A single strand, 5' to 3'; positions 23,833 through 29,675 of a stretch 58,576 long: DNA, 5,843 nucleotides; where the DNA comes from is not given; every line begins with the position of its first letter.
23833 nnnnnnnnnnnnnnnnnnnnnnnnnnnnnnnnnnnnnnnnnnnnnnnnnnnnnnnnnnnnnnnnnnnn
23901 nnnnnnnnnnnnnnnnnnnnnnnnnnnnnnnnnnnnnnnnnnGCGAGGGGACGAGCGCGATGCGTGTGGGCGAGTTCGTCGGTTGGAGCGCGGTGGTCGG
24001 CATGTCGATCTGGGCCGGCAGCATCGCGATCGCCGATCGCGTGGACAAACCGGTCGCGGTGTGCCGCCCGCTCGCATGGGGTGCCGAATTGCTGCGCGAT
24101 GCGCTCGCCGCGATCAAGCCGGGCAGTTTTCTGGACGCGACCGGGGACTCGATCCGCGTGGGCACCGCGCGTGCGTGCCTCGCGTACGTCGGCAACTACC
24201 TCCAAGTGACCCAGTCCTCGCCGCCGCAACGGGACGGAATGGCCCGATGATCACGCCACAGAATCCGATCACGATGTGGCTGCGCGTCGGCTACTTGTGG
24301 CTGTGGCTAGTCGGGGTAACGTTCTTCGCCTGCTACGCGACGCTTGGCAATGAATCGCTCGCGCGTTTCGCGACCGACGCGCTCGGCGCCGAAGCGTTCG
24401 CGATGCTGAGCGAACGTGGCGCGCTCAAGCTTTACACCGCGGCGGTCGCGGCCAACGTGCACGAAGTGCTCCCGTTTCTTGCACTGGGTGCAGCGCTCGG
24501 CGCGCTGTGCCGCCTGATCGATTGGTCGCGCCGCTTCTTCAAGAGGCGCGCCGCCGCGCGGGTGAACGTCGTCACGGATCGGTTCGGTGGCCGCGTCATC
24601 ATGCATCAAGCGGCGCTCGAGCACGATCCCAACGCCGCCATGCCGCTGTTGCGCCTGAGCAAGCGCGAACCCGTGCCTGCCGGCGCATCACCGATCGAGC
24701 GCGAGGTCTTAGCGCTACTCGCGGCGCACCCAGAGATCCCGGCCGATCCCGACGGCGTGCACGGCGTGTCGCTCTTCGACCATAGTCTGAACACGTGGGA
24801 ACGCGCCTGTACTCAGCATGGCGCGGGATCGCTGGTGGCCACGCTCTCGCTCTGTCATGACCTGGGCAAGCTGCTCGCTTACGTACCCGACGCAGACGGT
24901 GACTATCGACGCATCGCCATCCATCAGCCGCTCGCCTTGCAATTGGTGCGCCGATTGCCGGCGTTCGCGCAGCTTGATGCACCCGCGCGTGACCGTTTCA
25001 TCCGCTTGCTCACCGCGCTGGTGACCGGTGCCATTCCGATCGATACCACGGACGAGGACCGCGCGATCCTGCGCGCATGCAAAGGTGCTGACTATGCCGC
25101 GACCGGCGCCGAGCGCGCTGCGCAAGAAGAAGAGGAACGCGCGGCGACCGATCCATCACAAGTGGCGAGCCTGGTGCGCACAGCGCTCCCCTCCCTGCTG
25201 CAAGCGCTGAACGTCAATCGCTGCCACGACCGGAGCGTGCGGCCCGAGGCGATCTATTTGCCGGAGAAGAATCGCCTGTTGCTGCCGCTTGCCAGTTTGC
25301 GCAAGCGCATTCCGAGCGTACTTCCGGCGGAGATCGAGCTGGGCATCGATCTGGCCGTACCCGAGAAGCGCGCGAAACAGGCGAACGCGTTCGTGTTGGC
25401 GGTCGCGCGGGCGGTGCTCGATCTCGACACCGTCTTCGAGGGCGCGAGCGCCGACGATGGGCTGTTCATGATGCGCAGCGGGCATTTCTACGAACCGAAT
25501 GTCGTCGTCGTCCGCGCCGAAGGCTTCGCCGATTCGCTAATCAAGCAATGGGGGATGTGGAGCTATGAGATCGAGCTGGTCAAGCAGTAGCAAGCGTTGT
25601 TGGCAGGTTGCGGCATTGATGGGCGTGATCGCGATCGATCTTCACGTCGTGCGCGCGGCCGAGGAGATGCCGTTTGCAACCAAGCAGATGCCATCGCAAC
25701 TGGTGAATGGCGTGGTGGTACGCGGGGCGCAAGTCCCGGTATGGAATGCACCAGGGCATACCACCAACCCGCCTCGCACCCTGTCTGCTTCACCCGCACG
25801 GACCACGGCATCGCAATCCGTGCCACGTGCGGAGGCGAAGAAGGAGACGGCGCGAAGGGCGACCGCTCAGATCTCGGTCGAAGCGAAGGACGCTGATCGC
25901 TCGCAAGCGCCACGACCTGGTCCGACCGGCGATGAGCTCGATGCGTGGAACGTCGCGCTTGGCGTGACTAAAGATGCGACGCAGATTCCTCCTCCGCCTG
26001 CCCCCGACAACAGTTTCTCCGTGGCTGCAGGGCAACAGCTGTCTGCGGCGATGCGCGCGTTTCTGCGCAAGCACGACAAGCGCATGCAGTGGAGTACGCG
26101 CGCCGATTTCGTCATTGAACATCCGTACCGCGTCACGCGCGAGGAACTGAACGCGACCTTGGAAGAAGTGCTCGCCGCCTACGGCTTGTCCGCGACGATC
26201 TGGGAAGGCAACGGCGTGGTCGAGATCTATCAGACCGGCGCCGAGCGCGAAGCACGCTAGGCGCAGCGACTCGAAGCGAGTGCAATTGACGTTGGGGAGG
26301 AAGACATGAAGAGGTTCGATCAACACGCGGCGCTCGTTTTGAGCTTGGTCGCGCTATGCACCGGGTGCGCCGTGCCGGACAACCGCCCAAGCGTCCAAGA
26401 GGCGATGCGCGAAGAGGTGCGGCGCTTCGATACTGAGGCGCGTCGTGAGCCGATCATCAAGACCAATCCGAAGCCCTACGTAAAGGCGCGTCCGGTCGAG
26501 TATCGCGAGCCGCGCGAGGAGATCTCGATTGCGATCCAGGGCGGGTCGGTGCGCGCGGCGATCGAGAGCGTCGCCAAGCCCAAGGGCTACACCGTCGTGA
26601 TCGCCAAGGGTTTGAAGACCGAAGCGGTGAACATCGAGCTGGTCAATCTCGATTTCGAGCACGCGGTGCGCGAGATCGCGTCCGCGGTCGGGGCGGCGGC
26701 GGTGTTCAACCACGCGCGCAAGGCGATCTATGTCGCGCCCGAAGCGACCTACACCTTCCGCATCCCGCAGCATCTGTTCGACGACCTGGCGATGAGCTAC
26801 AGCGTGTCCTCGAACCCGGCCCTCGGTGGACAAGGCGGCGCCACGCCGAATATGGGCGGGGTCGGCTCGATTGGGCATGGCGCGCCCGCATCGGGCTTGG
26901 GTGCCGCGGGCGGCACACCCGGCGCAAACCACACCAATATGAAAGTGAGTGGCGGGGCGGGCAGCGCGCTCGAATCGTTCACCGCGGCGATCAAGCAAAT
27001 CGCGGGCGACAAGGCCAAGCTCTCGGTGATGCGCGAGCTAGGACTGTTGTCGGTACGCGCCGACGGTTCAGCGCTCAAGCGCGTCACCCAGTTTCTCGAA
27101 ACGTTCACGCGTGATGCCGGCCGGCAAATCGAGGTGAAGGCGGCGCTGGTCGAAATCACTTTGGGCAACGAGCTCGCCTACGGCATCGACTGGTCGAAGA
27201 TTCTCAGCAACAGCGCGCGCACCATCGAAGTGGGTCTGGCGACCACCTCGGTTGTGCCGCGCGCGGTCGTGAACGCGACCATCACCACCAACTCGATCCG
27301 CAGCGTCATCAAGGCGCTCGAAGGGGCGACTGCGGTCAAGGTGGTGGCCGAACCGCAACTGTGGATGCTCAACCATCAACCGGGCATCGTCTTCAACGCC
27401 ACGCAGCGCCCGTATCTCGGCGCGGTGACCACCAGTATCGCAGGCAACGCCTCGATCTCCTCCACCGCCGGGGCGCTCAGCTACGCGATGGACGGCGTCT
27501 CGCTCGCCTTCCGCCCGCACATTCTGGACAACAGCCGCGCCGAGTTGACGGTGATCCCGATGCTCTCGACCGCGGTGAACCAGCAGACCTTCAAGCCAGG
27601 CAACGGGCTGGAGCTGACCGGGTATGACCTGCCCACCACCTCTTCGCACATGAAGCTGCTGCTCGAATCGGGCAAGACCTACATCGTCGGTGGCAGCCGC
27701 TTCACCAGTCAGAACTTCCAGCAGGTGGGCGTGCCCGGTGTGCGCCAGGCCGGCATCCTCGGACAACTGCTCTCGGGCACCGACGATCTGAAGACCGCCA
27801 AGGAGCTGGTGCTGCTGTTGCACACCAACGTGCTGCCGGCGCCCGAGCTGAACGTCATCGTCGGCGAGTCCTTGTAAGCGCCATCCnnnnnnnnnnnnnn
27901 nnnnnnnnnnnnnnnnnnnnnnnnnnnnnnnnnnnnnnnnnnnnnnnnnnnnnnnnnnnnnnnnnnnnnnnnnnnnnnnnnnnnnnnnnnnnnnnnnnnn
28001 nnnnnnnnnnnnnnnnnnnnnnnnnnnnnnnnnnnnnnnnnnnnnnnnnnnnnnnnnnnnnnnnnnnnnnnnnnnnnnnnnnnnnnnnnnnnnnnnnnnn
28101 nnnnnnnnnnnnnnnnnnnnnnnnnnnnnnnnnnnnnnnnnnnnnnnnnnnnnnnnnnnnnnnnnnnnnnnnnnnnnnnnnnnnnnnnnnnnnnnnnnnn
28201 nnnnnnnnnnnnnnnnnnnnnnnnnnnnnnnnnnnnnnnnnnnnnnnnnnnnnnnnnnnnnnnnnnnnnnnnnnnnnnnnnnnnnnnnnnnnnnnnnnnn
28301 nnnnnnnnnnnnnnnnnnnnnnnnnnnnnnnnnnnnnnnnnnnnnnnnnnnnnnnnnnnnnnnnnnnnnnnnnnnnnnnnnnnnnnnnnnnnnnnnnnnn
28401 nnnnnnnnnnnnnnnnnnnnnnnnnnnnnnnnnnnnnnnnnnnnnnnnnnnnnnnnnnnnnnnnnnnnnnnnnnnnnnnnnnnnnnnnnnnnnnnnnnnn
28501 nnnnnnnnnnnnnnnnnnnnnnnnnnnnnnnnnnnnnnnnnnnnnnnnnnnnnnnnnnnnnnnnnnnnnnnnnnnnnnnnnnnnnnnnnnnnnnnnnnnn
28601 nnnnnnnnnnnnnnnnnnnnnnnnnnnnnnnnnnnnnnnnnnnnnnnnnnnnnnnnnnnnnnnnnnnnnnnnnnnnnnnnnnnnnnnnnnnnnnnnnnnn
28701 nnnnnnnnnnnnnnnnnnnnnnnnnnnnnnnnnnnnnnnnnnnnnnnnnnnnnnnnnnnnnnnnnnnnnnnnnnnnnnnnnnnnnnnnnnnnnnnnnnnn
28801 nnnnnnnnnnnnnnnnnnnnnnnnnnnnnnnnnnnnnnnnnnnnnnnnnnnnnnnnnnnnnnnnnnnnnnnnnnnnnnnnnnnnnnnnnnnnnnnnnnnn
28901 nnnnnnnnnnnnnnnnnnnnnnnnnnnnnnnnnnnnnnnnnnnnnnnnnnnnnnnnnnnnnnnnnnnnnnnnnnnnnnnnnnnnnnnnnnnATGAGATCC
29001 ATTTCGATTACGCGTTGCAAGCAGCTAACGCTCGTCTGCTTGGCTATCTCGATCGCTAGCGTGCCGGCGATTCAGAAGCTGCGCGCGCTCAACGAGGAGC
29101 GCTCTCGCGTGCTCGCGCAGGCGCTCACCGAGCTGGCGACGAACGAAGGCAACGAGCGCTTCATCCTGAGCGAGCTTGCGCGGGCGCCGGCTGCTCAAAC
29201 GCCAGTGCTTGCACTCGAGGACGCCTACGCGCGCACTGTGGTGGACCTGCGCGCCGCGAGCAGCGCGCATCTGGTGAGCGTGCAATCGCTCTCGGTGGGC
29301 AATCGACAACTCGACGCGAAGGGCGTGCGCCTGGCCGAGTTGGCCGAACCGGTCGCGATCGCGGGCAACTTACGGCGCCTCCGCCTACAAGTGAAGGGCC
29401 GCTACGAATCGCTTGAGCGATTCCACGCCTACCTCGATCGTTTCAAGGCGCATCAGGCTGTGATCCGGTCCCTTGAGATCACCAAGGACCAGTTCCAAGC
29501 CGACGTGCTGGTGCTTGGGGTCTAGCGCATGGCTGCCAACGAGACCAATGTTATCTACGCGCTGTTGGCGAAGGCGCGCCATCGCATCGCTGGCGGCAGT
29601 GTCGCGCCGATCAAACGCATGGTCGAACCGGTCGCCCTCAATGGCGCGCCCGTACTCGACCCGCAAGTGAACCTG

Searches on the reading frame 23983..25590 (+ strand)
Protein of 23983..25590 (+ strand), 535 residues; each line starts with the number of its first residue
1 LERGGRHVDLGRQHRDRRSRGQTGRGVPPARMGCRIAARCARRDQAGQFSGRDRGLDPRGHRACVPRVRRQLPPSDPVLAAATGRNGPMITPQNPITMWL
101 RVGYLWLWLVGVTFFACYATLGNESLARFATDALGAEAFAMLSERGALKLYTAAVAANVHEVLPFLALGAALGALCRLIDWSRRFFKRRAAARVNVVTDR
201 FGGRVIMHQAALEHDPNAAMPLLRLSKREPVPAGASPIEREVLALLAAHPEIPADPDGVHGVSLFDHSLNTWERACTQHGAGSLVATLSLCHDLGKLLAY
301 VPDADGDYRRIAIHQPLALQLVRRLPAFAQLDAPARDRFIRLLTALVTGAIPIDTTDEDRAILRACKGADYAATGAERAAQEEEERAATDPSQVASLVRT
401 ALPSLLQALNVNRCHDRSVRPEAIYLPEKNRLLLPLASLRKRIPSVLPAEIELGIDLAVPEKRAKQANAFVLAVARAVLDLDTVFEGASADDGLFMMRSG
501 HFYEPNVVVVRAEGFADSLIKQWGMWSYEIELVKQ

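Call 3: search_protein_families(library=pfam, proteins=[window:23983-25590:+], max_evalue=1)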
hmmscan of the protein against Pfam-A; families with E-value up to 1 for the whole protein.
window:23983-25590:+ (535 aa): 2 families
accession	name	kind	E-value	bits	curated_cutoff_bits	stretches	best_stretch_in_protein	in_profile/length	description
PF13994.11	PgaD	-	0.058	13.8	27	1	96-158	20-85/148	PgaD-like protein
PF05153.21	MIOX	-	0.24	11.4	25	1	255-301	52-96/249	Myo-inositol oxygenase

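Call 4: search_protein_families(library=ncbifam, proteins=[window:23983-25590:+], max_evalue=1)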
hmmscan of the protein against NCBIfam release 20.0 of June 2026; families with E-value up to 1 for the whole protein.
window:23983-25590:+ (535 aa): 2 families
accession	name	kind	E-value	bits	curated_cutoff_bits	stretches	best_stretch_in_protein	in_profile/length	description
NF008255.0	PRK11027.2-2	equivalog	0.03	14.3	184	1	337-386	39-87/124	hypothetical protein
TIGR03276.1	Phn-HD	hypoth_equivalog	0.077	12.5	214.6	1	261-325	23-86/179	phosphonate degradation HD-domain oxygenase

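Call 84: search_protein_families(library=ncbifam, proteins=[window:23983-25590:+], max_evalue=1)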
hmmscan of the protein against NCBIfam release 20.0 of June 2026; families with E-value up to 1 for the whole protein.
window:23983-25590:+ (535 aa): 2 families
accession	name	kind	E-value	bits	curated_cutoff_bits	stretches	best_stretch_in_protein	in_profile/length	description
NF008255.0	PRK11027.2-2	equivalog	0.03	14.3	184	1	337-386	39-87/124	hypothetical protein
TIGR03276.1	Phn-HD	hypoth_equivalog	0.077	12.5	214.6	1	261-325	23-86/179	phosphonate degradation HD-domain oxygenase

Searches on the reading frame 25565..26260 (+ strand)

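Call 13: search_protein_families(library=pfam, proteins=[window:25565-26260:+], max_evalue=0.01)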
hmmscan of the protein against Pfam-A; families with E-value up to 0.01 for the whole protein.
window:25565-26260:+ (231 aa): 2 families
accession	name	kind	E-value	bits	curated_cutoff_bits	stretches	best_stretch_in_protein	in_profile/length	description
PF10671.14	TcpQ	-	8.5e-05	23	27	1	150-207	2-58/80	Toxin co-regulated pilus biosynthesis protein Q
PF07660.19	STN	-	0.0038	17.4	28.4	1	190-219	20-48/52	Secretin and TonB N terminus short domain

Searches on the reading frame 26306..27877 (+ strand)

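Call 13: search_protein_families(library=pfam, proteins=[window:26306-27877:+], max_evalue=0.01)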
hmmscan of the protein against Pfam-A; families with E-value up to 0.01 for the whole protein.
window:26306-27877:+ (523 aa): 1 family
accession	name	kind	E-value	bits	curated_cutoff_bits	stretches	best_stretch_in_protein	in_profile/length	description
PF00263.26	Secretin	-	2.6e-15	56.9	27.5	1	337-509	1-167/169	Bacterial type II and III secretion system protein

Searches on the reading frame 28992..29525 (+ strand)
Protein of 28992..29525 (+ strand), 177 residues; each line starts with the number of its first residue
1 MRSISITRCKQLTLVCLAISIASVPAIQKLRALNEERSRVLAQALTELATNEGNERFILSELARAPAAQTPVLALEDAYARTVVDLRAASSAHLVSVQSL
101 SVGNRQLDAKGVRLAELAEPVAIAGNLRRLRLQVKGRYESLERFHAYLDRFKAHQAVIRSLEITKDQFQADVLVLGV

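Call 13: search_protein_families(library=pfam, proteins=[window:28992-29525:+], max_evalue=0.01)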
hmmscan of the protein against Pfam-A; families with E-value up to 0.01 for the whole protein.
window:28992-29525:+ (177 aa): 1 family
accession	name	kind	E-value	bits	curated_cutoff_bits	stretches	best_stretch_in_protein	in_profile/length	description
PF25638.1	DUF5983_N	-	0.0038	17.3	27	1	92-127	6-41/56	Family of unknown function (DUF5983) N-terminal domain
